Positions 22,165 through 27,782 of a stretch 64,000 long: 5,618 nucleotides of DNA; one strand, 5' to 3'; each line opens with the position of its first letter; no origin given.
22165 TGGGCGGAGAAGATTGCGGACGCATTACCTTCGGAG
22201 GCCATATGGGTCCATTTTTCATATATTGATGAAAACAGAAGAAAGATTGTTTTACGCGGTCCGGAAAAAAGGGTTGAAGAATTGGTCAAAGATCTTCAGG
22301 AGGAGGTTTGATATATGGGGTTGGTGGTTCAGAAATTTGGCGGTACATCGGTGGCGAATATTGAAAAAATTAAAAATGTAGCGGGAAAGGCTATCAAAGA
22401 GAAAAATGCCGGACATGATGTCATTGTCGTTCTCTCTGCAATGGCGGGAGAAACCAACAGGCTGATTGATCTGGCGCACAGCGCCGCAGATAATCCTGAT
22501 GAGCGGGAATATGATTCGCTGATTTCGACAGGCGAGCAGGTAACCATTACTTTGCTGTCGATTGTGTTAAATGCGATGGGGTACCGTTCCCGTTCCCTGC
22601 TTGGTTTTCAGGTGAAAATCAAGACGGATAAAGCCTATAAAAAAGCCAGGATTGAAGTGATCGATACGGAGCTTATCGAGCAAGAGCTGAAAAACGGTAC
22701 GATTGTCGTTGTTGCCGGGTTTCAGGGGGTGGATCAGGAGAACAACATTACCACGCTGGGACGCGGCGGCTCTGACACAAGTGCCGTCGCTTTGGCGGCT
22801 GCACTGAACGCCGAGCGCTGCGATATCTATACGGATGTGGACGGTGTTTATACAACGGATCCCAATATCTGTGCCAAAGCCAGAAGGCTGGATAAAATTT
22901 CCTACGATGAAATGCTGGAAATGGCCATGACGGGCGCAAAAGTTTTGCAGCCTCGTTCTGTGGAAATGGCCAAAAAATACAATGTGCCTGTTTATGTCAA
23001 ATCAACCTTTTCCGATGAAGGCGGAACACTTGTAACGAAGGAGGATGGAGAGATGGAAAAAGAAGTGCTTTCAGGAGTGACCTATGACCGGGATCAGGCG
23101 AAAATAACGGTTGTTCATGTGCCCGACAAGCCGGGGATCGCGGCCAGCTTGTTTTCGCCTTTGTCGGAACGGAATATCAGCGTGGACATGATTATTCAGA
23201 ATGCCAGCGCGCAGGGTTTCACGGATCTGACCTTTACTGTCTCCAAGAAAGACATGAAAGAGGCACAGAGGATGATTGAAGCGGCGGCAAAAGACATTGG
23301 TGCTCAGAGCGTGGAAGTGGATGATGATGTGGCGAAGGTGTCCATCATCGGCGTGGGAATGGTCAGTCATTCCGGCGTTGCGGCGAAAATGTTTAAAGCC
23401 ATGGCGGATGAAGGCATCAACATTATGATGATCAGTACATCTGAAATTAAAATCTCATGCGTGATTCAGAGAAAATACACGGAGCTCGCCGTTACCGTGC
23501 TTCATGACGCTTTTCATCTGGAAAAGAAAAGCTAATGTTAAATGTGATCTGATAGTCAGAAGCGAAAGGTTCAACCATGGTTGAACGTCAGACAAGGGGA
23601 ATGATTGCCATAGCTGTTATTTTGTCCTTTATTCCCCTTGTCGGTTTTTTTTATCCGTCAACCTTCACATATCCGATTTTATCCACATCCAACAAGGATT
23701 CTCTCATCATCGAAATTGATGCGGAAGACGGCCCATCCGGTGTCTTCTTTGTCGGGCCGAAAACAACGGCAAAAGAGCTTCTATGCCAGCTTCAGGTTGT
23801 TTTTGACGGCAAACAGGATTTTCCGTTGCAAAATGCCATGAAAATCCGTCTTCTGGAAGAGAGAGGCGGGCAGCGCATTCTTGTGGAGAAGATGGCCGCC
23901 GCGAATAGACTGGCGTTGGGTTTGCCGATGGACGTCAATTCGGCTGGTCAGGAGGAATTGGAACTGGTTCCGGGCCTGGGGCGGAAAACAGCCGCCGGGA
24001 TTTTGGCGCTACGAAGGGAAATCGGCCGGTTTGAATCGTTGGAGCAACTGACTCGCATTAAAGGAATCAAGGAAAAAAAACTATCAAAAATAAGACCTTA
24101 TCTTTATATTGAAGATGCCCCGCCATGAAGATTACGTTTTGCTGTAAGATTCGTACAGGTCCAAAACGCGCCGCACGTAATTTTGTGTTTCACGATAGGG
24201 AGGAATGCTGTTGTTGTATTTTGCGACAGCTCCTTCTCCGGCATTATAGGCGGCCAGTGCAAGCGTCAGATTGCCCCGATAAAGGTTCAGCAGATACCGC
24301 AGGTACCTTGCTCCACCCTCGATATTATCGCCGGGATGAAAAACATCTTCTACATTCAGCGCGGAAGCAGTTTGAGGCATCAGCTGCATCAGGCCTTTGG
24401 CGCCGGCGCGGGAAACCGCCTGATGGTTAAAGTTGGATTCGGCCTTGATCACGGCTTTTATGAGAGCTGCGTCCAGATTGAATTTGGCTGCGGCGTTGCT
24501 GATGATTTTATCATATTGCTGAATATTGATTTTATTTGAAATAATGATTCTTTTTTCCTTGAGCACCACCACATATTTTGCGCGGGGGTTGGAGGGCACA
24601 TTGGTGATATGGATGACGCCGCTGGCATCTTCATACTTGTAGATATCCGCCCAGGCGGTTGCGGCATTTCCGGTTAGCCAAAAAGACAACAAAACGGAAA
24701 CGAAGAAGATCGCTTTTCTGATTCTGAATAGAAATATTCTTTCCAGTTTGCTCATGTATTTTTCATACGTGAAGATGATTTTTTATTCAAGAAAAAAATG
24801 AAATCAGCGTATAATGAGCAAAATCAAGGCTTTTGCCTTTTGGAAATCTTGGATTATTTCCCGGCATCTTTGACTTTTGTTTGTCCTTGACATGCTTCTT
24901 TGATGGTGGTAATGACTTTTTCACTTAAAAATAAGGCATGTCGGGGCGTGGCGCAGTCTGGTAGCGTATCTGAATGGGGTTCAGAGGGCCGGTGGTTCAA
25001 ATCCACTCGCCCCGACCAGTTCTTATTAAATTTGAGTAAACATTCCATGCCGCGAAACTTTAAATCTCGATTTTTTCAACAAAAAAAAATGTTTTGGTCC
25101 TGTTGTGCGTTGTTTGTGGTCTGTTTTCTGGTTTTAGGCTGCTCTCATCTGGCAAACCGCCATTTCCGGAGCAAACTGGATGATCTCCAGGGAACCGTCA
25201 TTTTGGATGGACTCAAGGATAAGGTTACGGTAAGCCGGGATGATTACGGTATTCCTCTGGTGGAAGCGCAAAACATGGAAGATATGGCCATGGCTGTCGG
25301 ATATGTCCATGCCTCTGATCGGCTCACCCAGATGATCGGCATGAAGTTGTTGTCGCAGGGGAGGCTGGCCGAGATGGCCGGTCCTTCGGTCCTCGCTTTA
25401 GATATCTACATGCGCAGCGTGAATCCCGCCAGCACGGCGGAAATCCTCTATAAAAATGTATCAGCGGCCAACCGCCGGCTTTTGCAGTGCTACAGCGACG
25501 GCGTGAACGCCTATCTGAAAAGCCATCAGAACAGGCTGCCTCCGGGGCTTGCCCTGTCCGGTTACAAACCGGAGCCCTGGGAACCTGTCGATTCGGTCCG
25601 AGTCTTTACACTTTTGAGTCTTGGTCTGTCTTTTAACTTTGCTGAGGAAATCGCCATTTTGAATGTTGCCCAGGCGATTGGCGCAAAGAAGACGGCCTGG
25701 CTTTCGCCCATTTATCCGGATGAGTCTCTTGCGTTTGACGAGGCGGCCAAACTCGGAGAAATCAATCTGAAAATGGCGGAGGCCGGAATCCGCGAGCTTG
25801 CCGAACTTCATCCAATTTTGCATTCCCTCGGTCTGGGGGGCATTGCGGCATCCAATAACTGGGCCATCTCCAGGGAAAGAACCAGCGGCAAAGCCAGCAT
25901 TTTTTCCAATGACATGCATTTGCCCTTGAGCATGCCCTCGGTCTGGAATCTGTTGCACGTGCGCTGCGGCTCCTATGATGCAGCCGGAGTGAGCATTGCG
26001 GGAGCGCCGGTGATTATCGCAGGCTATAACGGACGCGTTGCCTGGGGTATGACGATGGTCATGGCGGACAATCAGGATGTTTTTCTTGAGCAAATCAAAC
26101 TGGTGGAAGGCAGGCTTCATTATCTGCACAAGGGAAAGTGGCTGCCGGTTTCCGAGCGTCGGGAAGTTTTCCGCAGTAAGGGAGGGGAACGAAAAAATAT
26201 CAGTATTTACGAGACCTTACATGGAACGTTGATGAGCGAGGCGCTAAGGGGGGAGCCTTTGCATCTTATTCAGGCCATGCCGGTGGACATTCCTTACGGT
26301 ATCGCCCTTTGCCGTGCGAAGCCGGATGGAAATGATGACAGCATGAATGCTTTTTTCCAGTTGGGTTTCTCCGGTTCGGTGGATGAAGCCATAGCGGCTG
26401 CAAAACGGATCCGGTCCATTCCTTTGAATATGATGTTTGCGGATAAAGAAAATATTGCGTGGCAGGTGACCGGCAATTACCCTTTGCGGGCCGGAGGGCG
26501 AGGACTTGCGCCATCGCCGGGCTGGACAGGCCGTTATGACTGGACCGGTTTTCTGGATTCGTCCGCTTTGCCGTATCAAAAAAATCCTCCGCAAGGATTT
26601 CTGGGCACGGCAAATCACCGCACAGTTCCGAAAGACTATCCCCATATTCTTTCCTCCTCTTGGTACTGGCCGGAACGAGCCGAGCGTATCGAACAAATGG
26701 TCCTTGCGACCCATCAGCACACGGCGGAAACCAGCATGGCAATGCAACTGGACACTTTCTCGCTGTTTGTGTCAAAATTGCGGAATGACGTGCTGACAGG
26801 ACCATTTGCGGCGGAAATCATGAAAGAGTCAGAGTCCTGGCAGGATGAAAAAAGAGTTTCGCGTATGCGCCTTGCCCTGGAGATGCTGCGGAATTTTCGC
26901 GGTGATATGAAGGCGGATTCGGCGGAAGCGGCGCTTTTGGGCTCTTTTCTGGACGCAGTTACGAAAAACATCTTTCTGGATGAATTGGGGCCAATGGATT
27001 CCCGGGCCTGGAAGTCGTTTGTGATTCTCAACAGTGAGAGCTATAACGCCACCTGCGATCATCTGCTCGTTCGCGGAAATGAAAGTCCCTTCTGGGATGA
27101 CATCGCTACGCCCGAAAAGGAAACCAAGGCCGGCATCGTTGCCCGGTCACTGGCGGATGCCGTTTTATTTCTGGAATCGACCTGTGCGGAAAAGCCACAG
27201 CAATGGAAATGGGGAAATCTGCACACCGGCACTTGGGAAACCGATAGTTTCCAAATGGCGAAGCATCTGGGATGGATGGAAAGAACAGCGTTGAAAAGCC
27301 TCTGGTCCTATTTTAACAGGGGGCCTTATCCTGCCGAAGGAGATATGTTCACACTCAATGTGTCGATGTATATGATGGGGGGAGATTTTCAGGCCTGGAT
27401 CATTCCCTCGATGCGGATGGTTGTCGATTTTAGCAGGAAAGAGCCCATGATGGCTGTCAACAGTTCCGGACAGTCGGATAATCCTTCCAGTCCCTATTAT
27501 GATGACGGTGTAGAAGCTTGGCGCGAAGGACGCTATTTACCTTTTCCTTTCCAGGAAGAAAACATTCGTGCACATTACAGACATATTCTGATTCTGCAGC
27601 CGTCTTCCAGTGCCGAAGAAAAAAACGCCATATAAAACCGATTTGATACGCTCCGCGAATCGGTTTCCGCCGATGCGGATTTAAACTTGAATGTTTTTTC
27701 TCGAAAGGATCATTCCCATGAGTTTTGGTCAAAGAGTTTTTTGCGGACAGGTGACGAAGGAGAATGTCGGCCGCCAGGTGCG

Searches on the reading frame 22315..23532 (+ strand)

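Call 30: search_protein_families(library=pfam, proteins=[window:22315-23532:+], max_evalue=0.00001)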
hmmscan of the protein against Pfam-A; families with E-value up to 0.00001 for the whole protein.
window:22315-23532:+ (406 aa): 4 families
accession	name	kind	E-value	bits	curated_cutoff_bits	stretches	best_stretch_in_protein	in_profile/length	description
PF00696.33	AA_kinase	-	1e-51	176.4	24.9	1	3-230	2-234/234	Amino acid kinase family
PF22468.2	ACT_9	-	1.3e-36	124.6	27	2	342-400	1-61/61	ACT domain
PF13840.12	ACT_7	-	9e-26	90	27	1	334-398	1-65/65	ACT domain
PF01842.31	ACT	-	3.9e-18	65.3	27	1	265-318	3-58/66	ACT domain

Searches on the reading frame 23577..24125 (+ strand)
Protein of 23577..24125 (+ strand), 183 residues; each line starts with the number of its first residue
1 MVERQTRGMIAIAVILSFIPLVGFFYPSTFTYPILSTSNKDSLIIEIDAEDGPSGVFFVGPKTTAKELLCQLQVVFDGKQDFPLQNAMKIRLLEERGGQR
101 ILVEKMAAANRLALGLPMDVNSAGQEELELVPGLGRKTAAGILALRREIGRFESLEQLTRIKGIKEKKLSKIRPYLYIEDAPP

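Call 30: search_protein_families(library=pfam, proteins=[window:23577-24125:+], max_evalue=0.00001)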
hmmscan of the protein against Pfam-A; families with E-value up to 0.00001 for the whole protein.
window:23577-24125:+ (183 aa): 1 family
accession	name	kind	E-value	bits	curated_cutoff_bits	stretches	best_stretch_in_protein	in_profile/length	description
PF12836.13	HHH_3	-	3.3e-16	59.6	27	1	119-176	7-64/65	Helix-hairpin-helix motif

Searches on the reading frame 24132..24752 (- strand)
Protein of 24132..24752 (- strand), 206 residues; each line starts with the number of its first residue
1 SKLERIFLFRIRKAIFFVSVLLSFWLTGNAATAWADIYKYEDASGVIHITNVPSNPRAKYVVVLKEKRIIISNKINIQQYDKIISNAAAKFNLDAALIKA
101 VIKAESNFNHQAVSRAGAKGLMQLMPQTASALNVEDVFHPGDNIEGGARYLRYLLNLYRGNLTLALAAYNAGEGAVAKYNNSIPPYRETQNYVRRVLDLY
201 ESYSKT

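Call 33: search_protein_families(library=pfam, proteins=[window:24132-24752:-], max_evalue=0.00001)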
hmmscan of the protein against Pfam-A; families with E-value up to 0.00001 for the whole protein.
window:24132-24752:- (206 aa): 2 families
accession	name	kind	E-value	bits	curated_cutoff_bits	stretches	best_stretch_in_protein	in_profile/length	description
PF01464.25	SLT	-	6e-30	103.6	21.3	1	84-181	3-106/117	Transglycosylase SLT domain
PF13511.11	DUF4124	-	2.8e-06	27.9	22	1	30-63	7-40/56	Domain of unknown function (DUF4124)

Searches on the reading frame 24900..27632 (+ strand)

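Call 33: search_protein_families(library=pfam, proteins=[window:24900-27632:+], max_evalue=0.00001)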
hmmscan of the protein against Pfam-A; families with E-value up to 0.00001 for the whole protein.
window:24900-27632:+ (911 aa): 1 family
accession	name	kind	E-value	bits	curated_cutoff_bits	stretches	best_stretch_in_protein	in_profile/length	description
PF01804.23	Penicil_amidase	-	1.5e-194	649.2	21.3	1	108-891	1-675/675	Penicillin amidase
